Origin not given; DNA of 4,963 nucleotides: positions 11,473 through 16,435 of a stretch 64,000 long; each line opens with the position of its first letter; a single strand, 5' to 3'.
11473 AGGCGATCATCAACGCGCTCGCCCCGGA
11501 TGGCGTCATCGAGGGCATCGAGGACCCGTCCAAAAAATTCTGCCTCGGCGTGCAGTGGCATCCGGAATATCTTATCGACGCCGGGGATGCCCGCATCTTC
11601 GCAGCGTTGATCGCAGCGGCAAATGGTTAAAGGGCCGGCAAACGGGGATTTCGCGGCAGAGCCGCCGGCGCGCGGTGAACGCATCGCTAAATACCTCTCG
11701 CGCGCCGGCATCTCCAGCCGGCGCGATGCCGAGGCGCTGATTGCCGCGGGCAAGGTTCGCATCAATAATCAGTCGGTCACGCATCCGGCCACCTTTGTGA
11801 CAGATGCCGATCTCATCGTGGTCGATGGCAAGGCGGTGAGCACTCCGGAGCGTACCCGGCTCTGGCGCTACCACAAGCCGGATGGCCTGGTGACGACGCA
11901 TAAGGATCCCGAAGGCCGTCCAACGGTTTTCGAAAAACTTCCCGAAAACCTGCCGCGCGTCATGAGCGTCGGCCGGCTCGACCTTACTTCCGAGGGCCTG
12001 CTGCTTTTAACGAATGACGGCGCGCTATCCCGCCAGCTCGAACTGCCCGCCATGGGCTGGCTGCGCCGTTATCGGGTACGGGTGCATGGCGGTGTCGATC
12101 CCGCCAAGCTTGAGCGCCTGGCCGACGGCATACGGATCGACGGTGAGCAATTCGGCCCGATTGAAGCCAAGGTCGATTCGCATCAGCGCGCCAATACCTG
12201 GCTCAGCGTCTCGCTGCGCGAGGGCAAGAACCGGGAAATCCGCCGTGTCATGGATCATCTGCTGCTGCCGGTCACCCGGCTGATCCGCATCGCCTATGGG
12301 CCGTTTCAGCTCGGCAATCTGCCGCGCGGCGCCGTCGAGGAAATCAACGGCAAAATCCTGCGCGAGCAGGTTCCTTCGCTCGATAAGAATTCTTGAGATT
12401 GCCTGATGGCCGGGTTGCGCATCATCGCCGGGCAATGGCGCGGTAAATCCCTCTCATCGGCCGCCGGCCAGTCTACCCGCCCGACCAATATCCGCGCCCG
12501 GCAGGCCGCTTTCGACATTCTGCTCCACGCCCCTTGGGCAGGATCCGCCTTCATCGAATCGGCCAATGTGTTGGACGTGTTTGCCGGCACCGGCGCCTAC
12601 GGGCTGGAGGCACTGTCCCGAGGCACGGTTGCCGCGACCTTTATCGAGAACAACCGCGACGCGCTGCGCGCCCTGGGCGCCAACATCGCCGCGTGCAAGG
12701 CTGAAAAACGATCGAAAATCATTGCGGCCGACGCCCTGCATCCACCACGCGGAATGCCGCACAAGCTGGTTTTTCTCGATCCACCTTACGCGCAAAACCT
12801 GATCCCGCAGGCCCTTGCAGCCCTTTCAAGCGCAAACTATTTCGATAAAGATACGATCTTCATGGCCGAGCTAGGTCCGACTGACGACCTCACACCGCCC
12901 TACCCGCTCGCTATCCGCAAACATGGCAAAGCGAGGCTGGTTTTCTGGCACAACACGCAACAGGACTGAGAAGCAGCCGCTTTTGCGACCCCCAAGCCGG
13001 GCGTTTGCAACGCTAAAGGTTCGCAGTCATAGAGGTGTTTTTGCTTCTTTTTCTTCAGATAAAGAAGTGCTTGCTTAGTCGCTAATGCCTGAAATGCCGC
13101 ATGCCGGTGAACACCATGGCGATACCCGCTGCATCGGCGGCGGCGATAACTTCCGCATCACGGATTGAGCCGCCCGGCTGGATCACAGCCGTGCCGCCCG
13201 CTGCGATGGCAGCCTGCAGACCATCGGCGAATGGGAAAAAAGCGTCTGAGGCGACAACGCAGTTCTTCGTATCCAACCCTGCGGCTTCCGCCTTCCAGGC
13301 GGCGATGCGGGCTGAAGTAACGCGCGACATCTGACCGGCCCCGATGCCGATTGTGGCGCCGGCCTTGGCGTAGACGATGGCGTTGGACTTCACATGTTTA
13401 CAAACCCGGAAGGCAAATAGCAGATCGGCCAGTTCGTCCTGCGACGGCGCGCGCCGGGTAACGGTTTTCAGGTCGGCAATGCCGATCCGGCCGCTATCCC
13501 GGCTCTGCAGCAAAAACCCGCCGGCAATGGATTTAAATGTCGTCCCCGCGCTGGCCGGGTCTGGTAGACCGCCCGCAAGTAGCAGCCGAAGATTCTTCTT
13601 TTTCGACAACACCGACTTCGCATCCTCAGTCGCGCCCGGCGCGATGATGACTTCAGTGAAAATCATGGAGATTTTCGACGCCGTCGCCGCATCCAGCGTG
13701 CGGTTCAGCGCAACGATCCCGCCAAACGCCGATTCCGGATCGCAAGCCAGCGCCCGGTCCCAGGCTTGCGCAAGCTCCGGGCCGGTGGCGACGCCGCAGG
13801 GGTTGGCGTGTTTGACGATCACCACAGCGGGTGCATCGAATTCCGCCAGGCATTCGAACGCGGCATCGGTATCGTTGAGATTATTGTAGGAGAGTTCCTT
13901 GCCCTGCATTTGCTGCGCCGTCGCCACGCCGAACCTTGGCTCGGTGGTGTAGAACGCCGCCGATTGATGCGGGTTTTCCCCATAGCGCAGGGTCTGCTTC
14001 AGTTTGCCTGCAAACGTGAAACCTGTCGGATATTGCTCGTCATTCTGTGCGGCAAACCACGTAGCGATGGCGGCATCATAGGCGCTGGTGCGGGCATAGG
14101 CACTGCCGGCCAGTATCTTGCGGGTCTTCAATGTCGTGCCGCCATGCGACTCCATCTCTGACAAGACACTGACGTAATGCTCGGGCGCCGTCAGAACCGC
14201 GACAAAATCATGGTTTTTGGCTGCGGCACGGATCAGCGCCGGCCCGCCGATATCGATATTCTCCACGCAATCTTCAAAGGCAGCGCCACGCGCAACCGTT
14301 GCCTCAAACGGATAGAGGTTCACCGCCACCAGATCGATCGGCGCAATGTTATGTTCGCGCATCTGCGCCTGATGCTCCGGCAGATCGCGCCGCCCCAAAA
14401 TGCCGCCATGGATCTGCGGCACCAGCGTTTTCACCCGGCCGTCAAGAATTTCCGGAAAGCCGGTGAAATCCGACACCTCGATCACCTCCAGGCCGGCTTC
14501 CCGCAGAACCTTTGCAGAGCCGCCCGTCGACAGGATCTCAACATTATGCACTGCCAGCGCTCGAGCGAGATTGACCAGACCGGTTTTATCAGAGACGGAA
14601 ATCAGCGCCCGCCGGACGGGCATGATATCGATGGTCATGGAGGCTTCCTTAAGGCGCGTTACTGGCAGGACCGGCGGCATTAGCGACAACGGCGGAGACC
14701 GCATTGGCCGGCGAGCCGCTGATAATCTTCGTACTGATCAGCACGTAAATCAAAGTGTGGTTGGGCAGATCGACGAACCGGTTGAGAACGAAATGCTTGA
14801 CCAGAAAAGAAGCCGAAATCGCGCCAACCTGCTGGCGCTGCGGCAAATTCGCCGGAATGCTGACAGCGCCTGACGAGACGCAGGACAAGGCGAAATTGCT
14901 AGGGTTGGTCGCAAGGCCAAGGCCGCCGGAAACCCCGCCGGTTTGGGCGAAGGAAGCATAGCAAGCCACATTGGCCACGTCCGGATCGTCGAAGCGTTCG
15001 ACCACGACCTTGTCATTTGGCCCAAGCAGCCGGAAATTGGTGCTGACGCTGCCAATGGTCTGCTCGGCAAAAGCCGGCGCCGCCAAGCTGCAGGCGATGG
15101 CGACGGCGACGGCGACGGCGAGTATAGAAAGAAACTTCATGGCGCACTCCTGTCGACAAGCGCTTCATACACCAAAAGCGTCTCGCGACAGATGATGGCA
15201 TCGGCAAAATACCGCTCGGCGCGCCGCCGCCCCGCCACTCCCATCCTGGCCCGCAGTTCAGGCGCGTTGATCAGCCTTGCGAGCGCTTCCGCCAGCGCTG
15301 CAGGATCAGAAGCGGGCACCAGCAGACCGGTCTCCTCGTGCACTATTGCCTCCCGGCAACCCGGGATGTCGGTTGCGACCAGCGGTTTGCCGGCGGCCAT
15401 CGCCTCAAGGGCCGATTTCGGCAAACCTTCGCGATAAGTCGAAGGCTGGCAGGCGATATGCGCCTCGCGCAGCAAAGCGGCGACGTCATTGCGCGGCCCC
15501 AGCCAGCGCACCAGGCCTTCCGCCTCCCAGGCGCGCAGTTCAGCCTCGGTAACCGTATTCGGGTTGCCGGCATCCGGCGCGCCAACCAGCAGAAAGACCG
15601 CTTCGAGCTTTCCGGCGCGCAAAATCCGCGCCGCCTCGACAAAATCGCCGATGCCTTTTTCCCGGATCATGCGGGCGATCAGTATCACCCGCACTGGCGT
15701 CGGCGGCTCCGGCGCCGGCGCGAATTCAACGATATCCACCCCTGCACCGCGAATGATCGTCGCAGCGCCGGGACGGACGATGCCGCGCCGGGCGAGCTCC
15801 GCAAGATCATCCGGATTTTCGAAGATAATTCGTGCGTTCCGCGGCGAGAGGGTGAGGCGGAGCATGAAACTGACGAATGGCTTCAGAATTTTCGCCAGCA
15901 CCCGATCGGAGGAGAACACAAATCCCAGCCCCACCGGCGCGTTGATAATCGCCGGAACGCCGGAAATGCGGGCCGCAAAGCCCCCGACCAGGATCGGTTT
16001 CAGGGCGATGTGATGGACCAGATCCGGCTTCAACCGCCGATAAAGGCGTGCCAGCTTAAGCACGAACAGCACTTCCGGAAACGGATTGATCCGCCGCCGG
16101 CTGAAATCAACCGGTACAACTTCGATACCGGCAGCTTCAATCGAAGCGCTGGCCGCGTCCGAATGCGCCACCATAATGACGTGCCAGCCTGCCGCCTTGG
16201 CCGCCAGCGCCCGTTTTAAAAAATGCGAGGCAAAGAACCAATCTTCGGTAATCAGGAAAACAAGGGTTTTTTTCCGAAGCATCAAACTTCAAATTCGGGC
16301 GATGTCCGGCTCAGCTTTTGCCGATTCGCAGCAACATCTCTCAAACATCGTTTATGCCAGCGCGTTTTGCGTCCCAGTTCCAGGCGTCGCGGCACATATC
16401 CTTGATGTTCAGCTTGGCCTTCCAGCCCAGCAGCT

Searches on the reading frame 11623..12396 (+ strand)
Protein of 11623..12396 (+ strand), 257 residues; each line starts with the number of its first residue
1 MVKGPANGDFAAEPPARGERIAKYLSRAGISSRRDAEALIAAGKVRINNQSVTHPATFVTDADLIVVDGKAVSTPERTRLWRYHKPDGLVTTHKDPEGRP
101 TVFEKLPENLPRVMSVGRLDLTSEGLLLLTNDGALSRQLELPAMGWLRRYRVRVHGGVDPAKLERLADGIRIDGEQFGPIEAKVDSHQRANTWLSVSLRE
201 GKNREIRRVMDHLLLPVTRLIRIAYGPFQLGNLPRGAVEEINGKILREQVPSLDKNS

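Call 39: search_protein_families(library=pfam, proteins=[window:11623-12396:+], max_evalue=0.001)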
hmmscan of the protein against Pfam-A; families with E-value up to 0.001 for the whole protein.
window:11623-12396:+ (257 aa): 2 families
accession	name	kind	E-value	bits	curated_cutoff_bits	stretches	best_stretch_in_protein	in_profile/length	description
PF00849.27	PseudoU_synth_2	-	7.2e-15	56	26.8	1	83-211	5-151/152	RNA pseudouridylate synthase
PF01479.30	S4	-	6.7e-11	42.2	22.8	1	19-64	1-47/48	S4 domain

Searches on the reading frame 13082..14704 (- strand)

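Call 39: search_protein_families(library=pfam, proteins=[window:13082-14704:-], max_evalue=0.001)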
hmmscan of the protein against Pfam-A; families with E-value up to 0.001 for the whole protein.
window:13082-14704:- (540 aa): 2 families
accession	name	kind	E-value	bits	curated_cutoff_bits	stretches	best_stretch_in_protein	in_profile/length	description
PF01808.24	AICARFT_IMPCHas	-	6.2e-125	417.2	25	1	161-471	1-311/311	AICARFT/IMPCHase bienzyme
PF02142.27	MGS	-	2.1e-23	82.7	24.1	1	42-155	1-93/94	MGS-like domain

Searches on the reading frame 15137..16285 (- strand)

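Call 39: search_protein_families(library=pfam, proteins=[window:15137-16285:-], max_evalue=0.001)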
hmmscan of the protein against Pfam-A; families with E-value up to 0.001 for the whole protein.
window:15137-16285:- (382 aa): 7 families
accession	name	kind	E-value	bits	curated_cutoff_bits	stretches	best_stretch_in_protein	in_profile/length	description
PF00534.26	Glycos_transf_1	-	2.7e-33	115.4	26.4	1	192-354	10-171/172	Glycosyl transferases group 1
PF13692.12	Glyco_trans_1_4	-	1.7e-31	109.8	27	1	199-340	3-141/142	Glycosyl transferases group 1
PF13477.12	Glyco_trans_4_2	-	3.9e-16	59.9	23.4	1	9-143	3-130/139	Glycosyl transferase 4-like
PF13524.12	Glyco_trans_1_2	-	1e-08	35.7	25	1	230-359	16-132/144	Glycosyl transferase-like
PF20706.3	GT4-conflict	-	3.9e-08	33.1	26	1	174-314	174-320/385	Family 4 Glycosyltransferase in conflict systems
PF13579.12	Glyco_trans_4_4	-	2e-07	31.9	29.7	1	28-177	13-154/158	Glycosyl transferase 4-like domain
PF13439.12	Glyco_transf_4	-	1.2e-06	29.1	28.5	1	24-114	12-101/170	Glycosyltransferase Family 4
